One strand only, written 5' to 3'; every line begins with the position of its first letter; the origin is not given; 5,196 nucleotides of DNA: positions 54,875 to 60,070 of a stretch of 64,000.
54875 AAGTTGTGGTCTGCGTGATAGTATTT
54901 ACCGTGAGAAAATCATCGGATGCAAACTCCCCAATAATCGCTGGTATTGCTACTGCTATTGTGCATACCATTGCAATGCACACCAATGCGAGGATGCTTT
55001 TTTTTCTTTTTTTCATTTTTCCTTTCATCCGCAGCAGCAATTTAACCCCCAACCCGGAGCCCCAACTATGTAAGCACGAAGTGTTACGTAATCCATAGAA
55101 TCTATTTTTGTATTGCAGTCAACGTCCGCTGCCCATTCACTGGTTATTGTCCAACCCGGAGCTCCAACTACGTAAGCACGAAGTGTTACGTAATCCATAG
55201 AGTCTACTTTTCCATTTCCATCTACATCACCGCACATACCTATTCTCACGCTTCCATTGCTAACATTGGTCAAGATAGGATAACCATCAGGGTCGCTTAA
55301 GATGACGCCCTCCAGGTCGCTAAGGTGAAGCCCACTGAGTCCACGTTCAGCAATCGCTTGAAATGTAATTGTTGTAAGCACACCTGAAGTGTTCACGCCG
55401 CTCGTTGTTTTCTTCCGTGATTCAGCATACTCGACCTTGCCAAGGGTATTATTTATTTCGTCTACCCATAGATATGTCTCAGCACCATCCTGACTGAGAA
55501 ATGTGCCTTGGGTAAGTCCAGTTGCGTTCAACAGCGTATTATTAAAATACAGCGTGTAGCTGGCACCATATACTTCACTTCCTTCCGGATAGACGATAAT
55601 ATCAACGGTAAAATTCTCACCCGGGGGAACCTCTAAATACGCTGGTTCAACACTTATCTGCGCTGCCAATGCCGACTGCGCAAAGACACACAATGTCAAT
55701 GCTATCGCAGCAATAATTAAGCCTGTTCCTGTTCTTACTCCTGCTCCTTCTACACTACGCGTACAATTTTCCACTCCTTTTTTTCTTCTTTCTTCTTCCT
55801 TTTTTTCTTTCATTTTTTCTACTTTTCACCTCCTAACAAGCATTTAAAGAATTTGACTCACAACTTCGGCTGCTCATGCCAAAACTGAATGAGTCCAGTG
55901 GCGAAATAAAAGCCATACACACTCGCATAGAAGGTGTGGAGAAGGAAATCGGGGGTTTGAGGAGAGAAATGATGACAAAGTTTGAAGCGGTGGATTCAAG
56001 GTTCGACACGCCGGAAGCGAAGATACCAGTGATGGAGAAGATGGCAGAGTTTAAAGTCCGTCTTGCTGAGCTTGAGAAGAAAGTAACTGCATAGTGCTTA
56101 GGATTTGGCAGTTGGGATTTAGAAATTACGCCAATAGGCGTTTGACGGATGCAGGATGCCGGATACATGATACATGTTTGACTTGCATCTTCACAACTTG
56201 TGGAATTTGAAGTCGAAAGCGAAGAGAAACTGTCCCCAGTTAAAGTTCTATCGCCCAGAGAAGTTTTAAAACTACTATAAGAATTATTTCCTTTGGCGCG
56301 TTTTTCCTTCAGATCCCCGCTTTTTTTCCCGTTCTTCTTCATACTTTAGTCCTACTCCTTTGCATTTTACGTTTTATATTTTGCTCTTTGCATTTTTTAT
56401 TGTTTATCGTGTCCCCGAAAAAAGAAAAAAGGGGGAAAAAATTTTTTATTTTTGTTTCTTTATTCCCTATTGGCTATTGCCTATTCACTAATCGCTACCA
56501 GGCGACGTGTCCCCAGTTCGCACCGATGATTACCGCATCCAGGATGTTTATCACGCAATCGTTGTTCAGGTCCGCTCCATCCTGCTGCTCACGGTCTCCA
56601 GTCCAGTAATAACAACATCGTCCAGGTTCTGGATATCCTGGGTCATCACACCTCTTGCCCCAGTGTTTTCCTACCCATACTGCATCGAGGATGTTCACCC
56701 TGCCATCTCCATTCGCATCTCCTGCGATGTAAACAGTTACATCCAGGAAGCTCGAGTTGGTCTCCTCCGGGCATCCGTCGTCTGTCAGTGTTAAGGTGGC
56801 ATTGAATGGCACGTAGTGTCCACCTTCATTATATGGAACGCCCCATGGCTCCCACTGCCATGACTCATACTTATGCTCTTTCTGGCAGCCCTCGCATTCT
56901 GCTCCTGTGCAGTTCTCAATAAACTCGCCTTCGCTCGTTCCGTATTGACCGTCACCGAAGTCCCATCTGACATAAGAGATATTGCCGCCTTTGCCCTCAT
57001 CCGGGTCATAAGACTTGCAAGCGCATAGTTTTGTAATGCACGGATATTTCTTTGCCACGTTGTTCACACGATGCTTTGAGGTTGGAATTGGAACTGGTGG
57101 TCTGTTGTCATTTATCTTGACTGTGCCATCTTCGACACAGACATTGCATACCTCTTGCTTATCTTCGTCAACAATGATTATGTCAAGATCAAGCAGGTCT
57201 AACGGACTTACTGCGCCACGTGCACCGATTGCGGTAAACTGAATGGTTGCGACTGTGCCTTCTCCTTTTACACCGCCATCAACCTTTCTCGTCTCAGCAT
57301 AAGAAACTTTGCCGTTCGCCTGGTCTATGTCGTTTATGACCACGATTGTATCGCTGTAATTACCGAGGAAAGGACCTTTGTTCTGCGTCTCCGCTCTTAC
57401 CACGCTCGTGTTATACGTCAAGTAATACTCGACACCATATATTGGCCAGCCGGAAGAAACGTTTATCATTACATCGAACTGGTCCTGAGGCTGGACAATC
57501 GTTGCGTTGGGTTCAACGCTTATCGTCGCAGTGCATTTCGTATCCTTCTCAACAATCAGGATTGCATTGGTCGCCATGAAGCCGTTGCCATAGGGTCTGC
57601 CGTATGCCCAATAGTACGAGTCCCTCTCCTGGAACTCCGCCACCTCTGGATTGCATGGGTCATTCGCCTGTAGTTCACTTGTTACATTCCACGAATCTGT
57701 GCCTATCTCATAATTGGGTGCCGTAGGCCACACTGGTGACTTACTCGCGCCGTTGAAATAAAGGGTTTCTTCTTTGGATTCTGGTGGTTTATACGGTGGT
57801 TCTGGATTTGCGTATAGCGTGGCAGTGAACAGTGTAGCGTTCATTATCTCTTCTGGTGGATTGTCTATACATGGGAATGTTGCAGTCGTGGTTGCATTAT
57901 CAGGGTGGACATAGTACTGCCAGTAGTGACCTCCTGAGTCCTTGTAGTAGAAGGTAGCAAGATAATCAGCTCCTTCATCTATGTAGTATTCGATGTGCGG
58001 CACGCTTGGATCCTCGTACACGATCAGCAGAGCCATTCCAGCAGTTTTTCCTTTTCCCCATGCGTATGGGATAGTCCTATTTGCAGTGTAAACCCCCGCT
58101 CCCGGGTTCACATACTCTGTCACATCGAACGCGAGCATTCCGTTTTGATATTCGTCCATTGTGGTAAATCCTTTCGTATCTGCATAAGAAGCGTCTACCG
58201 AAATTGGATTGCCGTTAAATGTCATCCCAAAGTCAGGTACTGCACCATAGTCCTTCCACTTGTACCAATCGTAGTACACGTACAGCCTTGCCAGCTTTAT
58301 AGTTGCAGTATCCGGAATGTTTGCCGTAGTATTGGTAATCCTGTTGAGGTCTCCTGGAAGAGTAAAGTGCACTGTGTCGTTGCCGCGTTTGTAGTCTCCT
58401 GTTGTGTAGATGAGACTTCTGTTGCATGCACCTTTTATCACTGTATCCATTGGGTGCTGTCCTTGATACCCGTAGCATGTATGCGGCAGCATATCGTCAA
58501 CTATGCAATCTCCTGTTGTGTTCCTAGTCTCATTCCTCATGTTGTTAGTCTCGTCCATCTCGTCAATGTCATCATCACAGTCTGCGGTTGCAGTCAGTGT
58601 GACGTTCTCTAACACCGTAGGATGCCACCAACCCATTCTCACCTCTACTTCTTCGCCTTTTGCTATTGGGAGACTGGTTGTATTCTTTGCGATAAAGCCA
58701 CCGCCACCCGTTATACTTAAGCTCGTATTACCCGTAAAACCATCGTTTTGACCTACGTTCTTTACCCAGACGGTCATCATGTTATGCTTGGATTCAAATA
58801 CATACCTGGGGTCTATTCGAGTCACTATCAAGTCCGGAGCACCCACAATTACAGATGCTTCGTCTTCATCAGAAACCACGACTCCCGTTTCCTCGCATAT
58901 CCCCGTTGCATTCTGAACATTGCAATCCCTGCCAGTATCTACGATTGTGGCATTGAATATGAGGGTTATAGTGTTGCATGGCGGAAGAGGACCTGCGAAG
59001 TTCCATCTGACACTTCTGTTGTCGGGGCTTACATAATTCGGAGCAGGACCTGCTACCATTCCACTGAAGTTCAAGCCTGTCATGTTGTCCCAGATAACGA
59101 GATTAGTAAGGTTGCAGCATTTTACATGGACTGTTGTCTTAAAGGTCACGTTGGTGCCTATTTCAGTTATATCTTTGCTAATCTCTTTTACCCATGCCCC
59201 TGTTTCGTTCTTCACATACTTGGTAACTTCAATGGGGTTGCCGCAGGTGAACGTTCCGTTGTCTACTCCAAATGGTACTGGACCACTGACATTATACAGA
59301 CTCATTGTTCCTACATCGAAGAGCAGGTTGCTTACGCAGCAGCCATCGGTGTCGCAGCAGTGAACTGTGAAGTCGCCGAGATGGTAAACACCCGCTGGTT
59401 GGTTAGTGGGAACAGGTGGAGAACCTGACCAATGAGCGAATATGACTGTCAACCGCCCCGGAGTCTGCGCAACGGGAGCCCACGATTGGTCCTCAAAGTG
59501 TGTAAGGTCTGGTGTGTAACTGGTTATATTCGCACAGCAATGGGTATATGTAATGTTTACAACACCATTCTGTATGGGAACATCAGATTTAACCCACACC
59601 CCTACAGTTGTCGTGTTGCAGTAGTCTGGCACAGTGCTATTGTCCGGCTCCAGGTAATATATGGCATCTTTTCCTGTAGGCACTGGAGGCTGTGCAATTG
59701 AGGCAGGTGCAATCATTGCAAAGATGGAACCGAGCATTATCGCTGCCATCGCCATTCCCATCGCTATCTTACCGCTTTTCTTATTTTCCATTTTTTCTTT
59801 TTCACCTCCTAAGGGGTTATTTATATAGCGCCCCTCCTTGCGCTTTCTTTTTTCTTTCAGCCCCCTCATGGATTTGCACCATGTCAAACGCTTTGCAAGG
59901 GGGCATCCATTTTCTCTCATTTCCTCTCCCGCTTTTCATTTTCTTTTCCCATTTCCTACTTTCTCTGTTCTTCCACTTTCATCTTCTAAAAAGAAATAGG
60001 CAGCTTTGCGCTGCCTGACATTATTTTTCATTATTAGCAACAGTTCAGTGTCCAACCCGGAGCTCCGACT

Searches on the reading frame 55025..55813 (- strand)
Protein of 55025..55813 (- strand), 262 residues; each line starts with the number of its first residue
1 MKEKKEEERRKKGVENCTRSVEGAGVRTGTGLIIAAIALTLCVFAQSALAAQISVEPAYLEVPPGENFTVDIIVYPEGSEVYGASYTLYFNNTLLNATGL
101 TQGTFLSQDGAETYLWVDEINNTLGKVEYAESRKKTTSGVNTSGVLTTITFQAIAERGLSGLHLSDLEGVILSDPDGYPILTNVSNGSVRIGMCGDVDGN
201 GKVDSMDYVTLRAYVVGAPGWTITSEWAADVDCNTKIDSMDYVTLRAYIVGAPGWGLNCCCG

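Call 5: search_protein_families(library=pfam, proteins=[window:55025-55813:-], max_evalue=0.01)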
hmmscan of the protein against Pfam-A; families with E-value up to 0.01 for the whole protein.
window:55025-55813:- (262 aa): 2 families
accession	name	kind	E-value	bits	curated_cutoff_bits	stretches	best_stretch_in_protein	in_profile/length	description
PF00404.24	Dockerin_1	-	1.7e-09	38.1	22.9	1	195-249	2-56/57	Dockerin type I domain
PF00963.24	Cohesin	-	1.1e-08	35.9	24.1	1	61-189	9-137/139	Cohesin domain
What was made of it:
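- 55025..55813 (-): 262-aa cohesin + dockerin (class D2) protein, conserved upstream neighbour. Pfam Cohesin and Dockerin_1 (call 5).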

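Call 17: search_protein_families(library=ncbifam, proteins=[window:55025-55813:-], max_evalue=0.01)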
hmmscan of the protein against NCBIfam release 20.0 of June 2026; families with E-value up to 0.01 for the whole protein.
window:55025-55813:- (262 aa): 1 family
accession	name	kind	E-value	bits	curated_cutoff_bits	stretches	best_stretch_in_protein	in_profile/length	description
NF049990.1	CellobisidaseCelK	equivalog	1.5e-06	26.7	1700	1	193-251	828-884/889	cellulose 1,4-beta-cellobiosidase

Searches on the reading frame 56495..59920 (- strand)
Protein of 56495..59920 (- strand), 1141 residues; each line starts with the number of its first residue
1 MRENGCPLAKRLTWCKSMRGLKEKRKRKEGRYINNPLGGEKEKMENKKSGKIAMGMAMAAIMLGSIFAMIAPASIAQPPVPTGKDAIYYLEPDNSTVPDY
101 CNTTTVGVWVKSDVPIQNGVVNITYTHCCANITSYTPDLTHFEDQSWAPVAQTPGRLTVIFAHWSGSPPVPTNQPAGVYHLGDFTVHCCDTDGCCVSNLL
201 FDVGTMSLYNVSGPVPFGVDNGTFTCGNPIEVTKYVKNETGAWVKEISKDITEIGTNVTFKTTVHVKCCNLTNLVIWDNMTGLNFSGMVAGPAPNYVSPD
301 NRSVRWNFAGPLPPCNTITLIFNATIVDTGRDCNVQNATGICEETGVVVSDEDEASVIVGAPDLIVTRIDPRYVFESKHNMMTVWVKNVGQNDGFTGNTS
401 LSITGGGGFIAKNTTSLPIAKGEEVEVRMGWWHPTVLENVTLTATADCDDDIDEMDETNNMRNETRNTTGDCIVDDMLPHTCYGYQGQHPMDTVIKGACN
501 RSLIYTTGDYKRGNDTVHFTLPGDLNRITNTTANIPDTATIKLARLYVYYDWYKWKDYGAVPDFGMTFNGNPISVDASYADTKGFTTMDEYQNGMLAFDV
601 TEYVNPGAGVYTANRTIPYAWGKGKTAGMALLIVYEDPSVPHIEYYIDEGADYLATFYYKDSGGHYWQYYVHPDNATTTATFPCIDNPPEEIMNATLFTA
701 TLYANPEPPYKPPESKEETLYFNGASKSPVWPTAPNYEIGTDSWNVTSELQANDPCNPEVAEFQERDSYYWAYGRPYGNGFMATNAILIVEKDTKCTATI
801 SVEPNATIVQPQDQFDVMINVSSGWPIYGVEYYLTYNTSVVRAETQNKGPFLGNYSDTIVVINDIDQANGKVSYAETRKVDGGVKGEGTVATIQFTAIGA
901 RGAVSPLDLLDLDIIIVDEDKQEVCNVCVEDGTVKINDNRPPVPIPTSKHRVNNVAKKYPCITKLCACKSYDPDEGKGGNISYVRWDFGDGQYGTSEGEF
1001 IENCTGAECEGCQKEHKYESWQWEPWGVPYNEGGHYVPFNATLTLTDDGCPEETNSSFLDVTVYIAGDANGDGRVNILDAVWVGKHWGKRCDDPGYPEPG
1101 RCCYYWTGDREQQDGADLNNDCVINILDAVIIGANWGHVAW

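Call 5: search_protein_families(library=pfam, proteins=[window:56495-59920:-], max_evalue=0.01)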
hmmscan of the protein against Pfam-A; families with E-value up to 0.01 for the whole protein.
window:56495-59920:- (1141 aa): 3 families
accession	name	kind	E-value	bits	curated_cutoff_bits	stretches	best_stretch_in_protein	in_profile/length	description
PF11824.13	DUF3344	-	5.8e-44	151.2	27.2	1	484-791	1-275/275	Protein of unknown function (DUF3344)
PF07705.17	CARDB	-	3.1e-13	50.3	22.7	1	361-462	1-99/101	CARDB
PF00404.24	Dockerin_1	-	9.6e-07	29.4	22.9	1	1066-1132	1-52/57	Dockerin type I domain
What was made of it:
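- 56495..59920 (-): 1141-aa CARDB + DUF3344 protein carrying the same Coh-PKD-Doc(D1) cassette (aa 799-1141). Pfam (call 5).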
